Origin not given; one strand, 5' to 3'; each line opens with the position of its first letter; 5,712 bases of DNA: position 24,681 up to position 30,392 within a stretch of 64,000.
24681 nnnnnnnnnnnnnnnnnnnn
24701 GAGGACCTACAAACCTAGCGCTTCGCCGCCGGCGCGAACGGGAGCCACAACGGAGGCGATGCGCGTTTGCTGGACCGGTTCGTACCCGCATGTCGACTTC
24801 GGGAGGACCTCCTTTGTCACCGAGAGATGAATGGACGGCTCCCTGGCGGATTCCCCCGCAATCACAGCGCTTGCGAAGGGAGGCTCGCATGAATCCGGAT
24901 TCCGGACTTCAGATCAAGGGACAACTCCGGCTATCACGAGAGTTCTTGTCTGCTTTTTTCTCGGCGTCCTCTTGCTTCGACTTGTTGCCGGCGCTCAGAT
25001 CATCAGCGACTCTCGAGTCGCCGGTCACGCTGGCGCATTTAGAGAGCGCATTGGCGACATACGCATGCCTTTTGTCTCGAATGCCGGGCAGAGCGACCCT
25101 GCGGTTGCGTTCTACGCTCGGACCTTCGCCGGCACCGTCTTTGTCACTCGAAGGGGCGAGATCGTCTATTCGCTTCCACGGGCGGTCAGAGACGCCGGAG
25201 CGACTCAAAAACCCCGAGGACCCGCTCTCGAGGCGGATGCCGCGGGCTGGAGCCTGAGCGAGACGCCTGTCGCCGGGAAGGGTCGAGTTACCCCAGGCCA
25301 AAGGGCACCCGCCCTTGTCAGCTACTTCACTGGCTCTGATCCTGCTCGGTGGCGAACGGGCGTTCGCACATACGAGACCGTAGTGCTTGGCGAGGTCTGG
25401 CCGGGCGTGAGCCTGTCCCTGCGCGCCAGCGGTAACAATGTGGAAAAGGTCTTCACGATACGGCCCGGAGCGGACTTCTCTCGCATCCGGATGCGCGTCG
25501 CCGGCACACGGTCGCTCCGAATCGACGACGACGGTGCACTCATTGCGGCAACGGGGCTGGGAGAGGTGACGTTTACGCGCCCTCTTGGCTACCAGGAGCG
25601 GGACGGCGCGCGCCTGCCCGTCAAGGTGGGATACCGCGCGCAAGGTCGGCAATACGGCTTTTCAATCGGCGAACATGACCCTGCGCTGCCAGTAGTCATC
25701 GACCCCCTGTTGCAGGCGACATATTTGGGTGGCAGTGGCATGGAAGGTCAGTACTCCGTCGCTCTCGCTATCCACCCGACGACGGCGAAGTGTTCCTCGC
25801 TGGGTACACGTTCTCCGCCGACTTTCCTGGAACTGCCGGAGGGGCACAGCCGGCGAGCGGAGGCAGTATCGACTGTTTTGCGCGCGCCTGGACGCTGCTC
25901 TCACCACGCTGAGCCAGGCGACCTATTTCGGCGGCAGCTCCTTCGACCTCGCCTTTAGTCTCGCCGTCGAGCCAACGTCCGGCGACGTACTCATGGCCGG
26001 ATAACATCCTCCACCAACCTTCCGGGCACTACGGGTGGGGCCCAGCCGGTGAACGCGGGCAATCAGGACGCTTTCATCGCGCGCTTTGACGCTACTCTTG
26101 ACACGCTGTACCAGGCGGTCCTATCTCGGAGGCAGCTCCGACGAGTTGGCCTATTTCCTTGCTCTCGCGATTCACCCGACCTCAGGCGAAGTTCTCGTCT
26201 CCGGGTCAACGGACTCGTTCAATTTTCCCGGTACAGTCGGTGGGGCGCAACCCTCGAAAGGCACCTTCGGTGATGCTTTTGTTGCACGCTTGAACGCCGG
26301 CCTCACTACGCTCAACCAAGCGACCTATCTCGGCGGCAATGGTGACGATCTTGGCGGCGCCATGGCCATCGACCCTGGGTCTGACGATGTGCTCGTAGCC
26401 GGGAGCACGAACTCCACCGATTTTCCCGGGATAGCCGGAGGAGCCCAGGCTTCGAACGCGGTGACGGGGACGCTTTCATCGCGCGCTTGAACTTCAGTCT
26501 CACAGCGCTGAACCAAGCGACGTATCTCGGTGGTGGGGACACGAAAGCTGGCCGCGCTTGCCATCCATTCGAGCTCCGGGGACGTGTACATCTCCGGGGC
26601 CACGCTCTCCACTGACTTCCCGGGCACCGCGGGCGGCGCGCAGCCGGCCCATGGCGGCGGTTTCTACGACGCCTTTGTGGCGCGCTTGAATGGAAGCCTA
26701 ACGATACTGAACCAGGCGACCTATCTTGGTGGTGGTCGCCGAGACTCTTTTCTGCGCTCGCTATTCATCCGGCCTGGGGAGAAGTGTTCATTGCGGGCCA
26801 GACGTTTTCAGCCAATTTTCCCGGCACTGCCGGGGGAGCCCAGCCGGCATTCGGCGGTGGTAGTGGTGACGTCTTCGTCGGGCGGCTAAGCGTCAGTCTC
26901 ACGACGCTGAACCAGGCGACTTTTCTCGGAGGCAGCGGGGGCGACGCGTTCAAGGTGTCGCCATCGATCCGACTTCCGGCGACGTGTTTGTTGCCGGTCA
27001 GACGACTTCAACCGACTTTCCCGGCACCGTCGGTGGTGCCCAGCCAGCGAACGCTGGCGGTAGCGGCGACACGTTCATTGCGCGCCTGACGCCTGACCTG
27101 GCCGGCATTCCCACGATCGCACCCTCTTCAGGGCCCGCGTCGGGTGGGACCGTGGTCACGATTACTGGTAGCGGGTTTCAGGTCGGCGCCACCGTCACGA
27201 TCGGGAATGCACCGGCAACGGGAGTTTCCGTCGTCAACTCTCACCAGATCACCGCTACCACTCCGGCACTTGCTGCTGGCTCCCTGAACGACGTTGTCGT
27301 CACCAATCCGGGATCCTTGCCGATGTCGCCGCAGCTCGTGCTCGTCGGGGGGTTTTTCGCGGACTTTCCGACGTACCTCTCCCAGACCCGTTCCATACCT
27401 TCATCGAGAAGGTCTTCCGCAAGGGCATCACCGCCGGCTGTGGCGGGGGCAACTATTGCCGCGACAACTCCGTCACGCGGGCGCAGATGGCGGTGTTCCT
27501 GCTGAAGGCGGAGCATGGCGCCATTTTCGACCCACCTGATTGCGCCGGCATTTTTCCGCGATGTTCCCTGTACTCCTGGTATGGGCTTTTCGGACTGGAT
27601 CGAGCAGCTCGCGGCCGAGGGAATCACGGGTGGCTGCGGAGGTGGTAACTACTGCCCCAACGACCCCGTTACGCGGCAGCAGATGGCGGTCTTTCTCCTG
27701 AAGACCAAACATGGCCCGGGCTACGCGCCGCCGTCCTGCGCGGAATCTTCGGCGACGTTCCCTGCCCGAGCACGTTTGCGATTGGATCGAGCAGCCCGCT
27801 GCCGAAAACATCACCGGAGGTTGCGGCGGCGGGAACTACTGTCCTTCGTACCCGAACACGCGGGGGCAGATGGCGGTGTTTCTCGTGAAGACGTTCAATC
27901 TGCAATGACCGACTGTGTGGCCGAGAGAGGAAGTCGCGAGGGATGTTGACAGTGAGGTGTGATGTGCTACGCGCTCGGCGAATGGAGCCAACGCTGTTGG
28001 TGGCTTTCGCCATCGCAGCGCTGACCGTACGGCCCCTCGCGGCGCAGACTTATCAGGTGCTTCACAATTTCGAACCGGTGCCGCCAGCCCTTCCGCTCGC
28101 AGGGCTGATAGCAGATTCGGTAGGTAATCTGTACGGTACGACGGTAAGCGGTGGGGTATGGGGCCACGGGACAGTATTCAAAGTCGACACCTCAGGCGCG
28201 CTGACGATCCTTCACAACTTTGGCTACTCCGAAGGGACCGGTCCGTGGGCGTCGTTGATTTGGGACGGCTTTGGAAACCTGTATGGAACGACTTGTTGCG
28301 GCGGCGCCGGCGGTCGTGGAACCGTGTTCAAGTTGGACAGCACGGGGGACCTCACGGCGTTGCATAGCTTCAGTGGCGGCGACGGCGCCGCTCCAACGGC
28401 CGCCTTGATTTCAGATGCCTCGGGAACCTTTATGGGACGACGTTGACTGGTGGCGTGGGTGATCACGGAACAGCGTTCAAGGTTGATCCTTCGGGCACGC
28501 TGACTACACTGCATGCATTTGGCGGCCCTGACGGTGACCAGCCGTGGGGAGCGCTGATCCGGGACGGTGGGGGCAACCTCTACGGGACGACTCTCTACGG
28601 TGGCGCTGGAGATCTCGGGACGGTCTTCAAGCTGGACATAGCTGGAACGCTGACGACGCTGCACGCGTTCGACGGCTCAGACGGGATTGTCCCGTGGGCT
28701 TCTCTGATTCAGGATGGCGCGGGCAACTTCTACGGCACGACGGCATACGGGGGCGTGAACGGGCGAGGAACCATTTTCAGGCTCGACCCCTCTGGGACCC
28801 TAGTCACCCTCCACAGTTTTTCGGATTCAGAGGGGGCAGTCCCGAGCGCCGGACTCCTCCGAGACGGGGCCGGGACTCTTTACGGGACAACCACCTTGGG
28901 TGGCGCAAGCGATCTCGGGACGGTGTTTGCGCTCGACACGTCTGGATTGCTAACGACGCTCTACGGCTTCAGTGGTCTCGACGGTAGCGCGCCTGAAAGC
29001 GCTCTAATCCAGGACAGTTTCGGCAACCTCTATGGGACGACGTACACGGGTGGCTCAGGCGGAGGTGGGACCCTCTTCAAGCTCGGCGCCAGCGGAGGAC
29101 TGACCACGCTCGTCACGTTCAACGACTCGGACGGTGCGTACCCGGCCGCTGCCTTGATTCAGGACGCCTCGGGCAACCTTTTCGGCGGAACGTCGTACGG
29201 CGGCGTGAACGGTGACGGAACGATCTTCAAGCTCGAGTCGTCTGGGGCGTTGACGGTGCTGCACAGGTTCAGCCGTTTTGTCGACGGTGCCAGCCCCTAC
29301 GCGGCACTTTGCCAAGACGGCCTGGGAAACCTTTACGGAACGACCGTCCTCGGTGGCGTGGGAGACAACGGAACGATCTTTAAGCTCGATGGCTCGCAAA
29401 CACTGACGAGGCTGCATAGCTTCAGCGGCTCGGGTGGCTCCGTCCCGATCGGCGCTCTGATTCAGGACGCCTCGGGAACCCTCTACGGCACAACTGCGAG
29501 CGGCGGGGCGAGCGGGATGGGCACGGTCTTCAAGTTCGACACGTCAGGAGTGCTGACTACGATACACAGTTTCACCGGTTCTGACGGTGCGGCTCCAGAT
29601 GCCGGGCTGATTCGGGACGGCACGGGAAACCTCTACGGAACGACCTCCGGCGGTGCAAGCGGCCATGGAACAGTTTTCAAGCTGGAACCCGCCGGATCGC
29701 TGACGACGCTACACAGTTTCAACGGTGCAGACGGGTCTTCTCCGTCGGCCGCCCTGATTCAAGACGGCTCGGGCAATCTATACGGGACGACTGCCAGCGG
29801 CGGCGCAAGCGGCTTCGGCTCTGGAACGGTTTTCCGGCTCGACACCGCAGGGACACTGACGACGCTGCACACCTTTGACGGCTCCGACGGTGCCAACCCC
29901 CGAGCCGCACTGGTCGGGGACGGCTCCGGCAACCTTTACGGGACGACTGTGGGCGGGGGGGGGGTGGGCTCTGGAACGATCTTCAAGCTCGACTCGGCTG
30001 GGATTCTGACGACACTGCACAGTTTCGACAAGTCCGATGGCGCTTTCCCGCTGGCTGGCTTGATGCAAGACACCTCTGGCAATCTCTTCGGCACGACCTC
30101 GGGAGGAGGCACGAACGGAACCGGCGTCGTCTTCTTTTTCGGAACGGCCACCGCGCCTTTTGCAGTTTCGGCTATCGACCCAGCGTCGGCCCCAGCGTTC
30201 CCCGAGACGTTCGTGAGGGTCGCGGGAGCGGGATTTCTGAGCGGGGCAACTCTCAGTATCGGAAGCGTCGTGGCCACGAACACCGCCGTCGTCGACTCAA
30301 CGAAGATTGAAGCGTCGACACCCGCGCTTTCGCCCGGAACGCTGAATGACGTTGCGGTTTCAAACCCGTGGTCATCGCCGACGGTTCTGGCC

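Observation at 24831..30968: Two neighbouring secreted propeller-repeat proteins (SBBP-type and GloVer-type) share an unusual SLH-like C-terminal module with an inserted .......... motif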

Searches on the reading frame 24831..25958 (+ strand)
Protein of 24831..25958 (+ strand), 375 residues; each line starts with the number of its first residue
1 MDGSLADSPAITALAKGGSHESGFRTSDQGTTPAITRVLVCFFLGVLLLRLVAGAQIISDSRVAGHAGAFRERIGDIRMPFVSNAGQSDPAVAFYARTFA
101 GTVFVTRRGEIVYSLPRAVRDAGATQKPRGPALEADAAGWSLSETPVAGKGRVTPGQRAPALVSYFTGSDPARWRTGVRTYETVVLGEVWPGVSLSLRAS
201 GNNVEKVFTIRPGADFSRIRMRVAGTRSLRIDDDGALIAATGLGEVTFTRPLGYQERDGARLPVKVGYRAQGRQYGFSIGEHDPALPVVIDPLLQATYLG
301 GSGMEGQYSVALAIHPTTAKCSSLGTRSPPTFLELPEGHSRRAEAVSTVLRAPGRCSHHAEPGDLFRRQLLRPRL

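Call 3: search_protein_families(library=pfam, proteins=[window:24831-25958:+], max_evalue=1)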
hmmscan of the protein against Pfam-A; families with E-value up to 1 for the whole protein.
window:24831-25958:+ (375 aa): 1 family
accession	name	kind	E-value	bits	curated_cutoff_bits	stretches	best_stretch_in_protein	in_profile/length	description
PF25778.1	DUF7948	-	4.3e-47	161.4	27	1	81-293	1-214/214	Domain of unknown function (DUF7948)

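Call 4: search_protein_families(library=ncbifam, proteins=[window:24831-25958:+], max_evalue=1)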
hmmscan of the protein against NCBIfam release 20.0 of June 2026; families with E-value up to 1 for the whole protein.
window:24831-25958:+ (375 aa): 0 families

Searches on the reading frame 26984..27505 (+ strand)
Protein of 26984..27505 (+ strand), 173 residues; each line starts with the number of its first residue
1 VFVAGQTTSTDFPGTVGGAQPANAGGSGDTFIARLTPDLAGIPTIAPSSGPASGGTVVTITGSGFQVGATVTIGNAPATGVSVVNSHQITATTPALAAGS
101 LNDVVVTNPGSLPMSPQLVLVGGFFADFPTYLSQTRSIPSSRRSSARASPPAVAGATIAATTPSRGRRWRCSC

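Call 3: search_protein_families(library=pfam, proteins=[window:26984-27505:+], max_evalue=1)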
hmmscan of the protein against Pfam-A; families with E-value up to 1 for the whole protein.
window:26984-27505:+ (173 aa): 3 families
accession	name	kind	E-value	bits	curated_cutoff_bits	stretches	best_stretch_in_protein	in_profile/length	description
PF01833.30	TIG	-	7.3e-16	58.4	20.9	1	43-111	4-74/84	IPT/TIG domain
PF00960.24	Neocarzinostat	-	0.0013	19.2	25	1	45-101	3-59/110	Neocarzinostatin family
PF17164.10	DUF5122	-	0.31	11.8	27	1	23-38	14-29/36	Domain of unknown function (DUF5122) beta-propeller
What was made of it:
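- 27107..27340 (+): IPT/TIG spacer domain of the SBBP-type protein. PF01833 at 58.4 bits on ORF 26984-27505, residues 43-111 (call 3).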

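Call 4: search_protein_families(library=ncbifam, proteins=[window:26984-27505:+], max_evalue=1)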
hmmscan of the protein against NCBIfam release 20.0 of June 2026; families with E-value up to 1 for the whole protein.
window:26984-27505:+ (173 aa): 2 families
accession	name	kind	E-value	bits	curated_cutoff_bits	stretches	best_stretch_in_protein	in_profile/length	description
NF058597.1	CoaZ_rpt_PGGG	domain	4.2e-08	33.1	30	1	42-110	5-75/88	choice-of-anchor Z repeating domain-containing protein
NF047769.1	LIC10067_lipo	equivalog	0.32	10.1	200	1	24-99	31-105/239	LIC10067 family putative lipoprotein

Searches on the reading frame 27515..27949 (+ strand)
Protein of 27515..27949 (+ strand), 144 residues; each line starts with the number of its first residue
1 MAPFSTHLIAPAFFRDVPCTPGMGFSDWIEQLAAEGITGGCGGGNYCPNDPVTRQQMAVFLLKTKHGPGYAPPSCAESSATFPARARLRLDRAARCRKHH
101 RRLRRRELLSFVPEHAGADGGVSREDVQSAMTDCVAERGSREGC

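Call 3: search_protein_families(library=pfam, proteins=[window:27515-27949:+], max_evalue=1)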
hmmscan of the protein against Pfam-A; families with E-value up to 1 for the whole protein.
window:27515-27949:+ (144 aa): 1 family
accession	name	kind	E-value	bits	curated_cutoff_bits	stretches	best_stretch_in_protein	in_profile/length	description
PF00395.25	SLH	-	8.9e-06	26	20.8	1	29-58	15-44/44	S-layer homology domain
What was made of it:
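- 27541..27742 (+): SBBP protein, SLH module 2 (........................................). The window has an extra C at 27559 and lacks a G at 27742. Pfam SLH at 26 bits on ORF 27515-27949 (call 3).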

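Call 4: search_protein_families(library=ncbifam, proteins=[window:27515-27949:+], max_evalue=1)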
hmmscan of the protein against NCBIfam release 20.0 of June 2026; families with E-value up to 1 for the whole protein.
window:27515-27949:+ (144 aa): 1 family
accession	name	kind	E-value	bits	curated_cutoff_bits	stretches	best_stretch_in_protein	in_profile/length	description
NF033190.2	inl_like_NEAT_1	exception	0.058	11.7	1275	1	14-62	703-749/754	NEAT domain-containing leucine-rich repeat protein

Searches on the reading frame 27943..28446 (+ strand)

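Call 3: search_protein_families(library=pfam, proteins=[window:27943-28446:+], max_evalue=1)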
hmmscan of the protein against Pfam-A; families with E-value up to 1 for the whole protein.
window:27943-28446:+ (167 aa): 1 family
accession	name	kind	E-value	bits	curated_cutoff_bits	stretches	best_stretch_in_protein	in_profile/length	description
PF21196.3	PcrA_UvrD_tudor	-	0.055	13.8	23.9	1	66-90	3-27/48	PcrA/UvrD tudor domain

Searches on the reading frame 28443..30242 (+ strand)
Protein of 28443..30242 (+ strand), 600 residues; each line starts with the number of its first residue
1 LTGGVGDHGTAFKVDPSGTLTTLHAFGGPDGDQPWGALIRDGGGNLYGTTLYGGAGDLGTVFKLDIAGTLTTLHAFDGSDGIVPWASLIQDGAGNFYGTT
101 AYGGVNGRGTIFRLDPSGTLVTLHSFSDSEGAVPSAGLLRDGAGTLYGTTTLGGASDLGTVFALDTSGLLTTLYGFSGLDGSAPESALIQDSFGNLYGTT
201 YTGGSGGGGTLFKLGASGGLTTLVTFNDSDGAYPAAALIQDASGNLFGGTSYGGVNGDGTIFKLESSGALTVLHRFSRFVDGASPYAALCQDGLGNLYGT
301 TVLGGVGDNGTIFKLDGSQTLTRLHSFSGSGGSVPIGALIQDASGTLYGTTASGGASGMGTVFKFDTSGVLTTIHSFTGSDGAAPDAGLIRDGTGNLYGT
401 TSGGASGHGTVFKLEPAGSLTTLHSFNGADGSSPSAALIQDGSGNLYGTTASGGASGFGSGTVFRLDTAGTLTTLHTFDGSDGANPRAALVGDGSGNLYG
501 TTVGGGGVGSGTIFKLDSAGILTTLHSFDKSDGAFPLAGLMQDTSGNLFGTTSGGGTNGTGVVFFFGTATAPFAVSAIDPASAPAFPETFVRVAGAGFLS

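Call 52: find_homologous_proteins(query=window:28443-30242:+, max_evalue=1e-20)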
Query window:28443-30242:+ (600 aa): 7991 proteins with E <= 1e-20 among 8000 candidates; the best 120 are listed.
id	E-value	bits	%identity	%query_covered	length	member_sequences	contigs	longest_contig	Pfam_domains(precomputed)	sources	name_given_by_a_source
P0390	8.9e-278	941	51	98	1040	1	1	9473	PF01833.31,PF00395.26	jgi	jgi:uncharacterized repeat protein (TIGR03803 family)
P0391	1.0e-274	931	44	95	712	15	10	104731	-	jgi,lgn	jgi:uncharacterized repeat protein (TIGR03803 family)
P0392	5.3e-260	882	48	94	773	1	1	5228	-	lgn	-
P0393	2.8e-259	880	55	98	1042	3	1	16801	PF01833.31,PF00395.26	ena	-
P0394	2.5e-257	874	58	100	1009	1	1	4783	PF01833.31,PF00395.26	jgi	jgi:uncharacterized repeat protein (TIGR03803 family)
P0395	6.8e-247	839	52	100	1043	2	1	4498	PF01833.31,PF00395.26,PF14517.13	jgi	-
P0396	8.2e-244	829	50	93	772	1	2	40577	PF08509.17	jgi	jgi:uncharacterized repeat protein (TIGR03803 family)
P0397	1.6e-240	818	55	98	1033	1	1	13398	PF01833.31,PF00395.26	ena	-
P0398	4.2e-234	797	51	91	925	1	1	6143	PF18104.8,PF01833.31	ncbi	-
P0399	1.3e-230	785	45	95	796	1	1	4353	-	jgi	jgi:uncharacterized repeat protein (TIGR03803 family)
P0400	9.0e-229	779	47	91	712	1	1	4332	-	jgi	jgi:uncharacterized repeat protein (TIGR03803 family)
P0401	7.4e-227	773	44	100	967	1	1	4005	PF01833.31,PF00395.26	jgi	jgi:uncharacterized repeat protein (TIGR03803 family)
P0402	5.7e-217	740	53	99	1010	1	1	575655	PF01833.31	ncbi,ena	-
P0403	2.8e-215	735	55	94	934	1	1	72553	PF00395.26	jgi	jgi:uncharacterized repeat protein (TIGR03803 family)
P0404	2.0e-214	732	47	94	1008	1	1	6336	PF18998.7,PF07705.18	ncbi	-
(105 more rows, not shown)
